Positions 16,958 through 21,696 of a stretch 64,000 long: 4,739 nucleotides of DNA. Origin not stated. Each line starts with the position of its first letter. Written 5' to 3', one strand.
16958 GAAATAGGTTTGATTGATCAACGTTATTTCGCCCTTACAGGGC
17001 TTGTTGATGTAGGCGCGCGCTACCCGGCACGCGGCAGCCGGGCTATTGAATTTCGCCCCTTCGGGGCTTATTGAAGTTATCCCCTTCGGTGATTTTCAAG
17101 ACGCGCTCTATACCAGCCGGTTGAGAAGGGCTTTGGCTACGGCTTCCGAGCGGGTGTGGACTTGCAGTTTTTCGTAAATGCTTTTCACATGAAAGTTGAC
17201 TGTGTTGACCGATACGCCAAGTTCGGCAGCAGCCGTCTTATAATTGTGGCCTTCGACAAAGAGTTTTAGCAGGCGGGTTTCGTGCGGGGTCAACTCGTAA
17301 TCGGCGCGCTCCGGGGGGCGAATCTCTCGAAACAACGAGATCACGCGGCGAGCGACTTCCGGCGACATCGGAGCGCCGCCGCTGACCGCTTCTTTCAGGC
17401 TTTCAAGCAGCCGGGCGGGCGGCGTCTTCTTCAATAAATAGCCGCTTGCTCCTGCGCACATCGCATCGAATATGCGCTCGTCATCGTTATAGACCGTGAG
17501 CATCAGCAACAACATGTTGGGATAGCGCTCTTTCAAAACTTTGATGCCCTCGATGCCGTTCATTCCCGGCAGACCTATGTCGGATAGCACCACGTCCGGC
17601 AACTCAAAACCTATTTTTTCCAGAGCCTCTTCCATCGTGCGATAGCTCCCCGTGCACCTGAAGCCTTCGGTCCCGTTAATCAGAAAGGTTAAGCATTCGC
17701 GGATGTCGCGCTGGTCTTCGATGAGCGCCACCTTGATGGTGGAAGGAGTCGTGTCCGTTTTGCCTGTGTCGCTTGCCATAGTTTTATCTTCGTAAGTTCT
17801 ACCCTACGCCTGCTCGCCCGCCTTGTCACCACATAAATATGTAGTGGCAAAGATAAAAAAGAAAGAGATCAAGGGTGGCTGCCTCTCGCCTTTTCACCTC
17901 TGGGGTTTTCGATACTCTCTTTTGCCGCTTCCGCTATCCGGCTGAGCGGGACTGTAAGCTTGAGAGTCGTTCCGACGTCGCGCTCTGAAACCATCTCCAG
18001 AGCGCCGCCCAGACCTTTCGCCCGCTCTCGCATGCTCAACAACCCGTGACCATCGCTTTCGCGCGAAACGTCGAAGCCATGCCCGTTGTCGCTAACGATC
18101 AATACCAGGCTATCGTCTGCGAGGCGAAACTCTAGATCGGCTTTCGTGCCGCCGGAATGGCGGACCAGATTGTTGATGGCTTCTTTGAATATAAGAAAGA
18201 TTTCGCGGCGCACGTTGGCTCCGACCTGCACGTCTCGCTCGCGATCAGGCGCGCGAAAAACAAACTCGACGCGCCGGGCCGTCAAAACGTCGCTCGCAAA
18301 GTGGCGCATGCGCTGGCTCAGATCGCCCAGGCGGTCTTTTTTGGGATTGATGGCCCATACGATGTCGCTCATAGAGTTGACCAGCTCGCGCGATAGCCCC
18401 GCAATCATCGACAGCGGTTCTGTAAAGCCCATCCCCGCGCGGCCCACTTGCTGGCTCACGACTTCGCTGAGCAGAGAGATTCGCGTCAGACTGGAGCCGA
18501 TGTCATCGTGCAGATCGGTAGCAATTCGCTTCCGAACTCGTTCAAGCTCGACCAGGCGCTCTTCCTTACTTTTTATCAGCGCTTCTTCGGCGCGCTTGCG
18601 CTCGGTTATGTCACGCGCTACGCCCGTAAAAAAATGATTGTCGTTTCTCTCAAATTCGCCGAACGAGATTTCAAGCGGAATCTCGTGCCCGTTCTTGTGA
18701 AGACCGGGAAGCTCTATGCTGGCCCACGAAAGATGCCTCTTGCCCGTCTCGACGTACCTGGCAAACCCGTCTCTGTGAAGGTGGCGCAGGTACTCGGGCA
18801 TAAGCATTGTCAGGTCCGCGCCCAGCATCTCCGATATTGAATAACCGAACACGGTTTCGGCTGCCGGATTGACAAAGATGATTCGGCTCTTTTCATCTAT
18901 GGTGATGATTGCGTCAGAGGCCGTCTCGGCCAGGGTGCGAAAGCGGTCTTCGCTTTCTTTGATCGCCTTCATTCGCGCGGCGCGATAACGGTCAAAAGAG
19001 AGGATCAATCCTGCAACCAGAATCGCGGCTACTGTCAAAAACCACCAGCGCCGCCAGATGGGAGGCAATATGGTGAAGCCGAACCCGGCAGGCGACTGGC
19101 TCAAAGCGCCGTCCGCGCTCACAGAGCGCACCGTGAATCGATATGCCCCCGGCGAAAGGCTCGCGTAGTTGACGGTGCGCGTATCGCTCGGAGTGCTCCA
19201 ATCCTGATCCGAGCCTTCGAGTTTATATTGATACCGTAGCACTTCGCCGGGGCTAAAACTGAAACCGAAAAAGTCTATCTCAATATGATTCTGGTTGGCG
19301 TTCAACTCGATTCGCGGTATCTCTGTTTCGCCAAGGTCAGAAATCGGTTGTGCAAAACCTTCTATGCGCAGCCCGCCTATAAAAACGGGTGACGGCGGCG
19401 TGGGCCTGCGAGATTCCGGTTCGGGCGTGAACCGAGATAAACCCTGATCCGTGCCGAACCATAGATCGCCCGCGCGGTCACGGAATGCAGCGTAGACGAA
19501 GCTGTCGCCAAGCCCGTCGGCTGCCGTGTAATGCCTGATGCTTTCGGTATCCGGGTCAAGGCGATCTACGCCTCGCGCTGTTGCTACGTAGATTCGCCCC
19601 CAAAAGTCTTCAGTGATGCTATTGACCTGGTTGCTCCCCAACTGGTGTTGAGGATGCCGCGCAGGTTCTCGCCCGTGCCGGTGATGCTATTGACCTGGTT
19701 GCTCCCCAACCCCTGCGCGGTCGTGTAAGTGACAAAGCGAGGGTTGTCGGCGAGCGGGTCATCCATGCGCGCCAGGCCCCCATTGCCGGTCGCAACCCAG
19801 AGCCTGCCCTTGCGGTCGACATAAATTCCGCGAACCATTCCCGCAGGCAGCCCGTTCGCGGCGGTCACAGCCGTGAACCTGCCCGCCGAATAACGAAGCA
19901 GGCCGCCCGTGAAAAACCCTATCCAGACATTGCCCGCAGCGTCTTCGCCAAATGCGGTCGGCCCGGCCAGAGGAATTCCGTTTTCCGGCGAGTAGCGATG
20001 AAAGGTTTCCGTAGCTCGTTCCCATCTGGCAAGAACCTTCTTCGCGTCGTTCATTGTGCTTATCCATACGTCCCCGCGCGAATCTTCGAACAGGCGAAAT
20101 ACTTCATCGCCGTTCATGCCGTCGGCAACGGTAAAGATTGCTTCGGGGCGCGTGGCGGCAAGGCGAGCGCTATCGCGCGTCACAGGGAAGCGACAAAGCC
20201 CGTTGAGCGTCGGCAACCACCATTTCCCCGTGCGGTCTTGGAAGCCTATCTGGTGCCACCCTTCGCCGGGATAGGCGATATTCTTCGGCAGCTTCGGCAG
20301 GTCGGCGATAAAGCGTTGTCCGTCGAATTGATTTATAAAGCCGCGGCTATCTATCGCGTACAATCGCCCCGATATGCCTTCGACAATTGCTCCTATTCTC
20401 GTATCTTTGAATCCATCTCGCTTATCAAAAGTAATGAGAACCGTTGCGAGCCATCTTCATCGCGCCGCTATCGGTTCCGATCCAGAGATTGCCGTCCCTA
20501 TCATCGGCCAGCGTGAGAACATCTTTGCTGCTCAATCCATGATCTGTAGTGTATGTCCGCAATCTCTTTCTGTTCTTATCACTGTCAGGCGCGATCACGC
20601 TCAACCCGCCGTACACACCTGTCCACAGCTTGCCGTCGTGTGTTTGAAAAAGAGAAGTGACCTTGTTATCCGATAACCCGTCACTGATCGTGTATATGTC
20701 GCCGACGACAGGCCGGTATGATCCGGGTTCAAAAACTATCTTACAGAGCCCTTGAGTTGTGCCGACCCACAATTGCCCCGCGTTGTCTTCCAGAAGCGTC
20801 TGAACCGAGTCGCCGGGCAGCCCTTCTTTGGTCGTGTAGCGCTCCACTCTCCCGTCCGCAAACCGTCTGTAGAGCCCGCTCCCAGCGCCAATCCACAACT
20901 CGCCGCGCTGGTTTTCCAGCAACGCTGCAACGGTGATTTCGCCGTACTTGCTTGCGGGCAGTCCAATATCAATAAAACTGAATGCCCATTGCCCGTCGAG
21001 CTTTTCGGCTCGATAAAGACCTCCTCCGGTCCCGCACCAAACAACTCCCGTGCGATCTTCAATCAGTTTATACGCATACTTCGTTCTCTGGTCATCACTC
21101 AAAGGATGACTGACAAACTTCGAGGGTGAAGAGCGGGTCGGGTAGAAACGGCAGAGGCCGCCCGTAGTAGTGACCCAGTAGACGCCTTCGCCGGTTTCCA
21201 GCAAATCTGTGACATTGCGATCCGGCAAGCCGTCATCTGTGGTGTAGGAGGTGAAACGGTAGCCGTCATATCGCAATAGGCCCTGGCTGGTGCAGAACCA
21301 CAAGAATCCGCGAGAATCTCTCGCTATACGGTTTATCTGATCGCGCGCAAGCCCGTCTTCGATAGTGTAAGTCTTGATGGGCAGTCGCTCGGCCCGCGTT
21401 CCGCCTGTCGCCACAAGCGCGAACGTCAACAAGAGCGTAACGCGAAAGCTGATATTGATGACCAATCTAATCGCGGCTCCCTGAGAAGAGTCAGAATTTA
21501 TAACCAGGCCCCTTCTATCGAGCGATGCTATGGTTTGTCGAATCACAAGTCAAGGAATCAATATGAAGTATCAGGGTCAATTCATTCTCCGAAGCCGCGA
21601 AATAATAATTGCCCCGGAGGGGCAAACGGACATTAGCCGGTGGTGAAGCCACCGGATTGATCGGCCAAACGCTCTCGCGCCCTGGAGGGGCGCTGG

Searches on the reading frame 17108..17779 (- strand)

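Call 58: search_protein_families(library=pfam, proteins=[window:17108-17779:-], max_evalue=0.0001)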
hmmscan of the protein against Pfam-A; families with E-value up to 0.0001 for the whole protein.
window:17108-17779:- (223 aa): 3 families
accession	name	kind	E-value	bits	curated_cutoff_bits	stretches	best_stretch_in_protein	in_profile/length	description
PF00072.30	Response_reg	-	1e-21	77.6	30.2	1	17-128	1-110/111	Response regulator receiver domain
PF00196.25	GerE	-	2.2e-12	46.9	23.5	1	163-216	3-56/57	Bacterial regulatory proteins, luxR family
PF08281.18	Sigma70_r4_2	-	5.4e-05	23.2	25.7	0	162-199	10-48/54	Sigma-70, region 4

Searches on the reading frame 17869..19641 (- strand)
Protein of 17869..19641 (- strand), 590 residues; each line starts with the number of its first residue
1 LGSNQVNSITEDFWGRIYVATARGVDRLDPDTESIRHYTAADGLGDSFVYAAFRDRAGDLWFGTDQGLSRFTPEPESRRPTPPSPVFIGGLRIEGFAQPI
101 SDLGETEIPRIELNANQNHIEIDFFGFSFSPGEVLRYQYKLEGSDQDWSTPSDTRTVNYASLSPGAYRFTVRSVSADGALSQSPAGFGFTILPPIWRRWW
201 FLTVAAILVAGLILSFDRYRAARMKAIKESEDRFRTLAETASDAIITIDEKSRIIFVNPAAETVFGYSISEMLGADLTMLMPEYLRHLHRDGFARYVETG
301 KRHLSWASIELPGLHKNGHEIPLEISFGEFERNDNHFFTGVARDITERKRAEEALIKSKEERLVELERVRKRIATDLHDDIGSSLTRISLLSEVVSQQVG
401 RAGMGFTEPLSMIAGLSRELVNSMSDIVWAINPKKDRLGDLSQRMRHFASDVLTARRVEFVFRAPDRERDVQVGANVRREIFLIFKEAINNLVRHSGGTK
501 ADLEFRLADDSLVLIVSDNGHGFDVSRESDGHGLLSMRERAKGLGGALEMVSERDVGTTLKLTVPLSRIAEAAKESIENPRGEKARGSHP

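Call 58: search_protein_families(library=pfam, proteins=[window:17869-19641:-], max_evalue=0.0001)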
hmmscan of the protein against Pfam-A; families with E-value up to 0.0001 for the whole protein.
window:17869-19641:- (590 aa): 9 families
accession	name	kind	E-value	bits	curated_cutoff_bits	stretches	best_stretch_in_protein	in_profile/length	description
PF13426.13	PAS_9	-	2.3e-12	47.6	27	1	243-347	2-103/103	PAS domain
PF00989.32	PAS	-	2.9e-12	47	22.6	1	233-345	2-113/113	PAS fold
PF13188.13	PAS_8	-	2.9e-12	46.4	21.8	1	233-282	2-48/65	PAS domain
PF07495.19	Y_Y_Y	-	2.2e-11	43.9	26.6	1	129-191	2-64/65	Y_Y_Y domain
PF02518.31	HATPase_c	-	1.9e-09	38.4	26.4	1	478-567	3-110/111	Histidine kinase-, DNA gyrase B-, and HSP90-like ATPase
PF07730.19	HisKA_3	-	6e-09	36.8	24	1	370-434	2-66/68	Histidine kinase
PF08448.16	PAS_4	-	6.1e-08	33.3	23.1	1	240-350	3-110/110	PAS fold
PF07494.17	Reg_prop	-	1.5e-07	31.2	20.4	0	43-65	1-23/24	Two component regulator propeller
PF13581.12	HATPase_c_2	-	4.5e-06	27.1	27.4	1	469-545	20-101/127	Histidine kinase-like ATPase domain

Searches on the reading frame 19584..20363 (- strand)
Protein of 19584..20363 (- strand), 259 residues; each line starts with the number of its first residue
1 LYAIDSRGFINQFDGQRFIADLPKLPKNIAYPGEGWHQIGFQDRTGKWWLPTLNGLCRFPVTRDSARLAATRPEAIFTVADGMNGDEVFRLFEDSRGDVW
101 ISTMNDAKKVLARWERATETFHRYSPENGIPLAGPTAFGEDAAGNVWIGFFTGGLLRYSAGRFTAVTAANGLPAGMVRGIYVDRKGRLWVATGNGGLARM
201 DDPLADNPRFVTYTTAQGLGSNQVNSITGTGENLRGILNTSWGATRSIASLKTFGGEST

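Call 58: search_protein_families(library=pfam, proteins=[window:19584-20363:-], max_evalue=0.0001)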
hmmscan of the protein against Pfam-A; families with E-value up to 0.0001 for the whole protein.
window:19584-20363:- (259 aa): 1 family
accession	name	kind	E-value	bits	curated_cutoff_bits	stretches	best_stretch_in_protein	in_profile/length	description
PF07494.17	Reg_prop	-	3.4e-13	48.5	20.4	0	171-194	1-24/24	Two component regulator propeller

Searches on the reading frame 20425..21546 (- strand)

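Call 58: search_protein_families(library=pfam, proteins=[window:20425-21546:-], max_evalue=0.0001)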
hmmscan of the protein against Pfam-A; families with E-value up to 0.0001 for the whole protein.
window:20425-21546:- (373 aa): 2 families
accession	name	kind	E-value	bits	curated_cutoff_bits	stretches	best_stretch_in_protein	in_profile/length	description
PF07494.17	Reg_prop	-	8.4e-32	105.6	20.4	2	337-359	1-23/24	Two component regulator propeller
PF23748.1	Beta-prop_LRRK2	-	2.4e-06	27.3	26.9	0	331-363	264-296/359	LRRK2 beta propeller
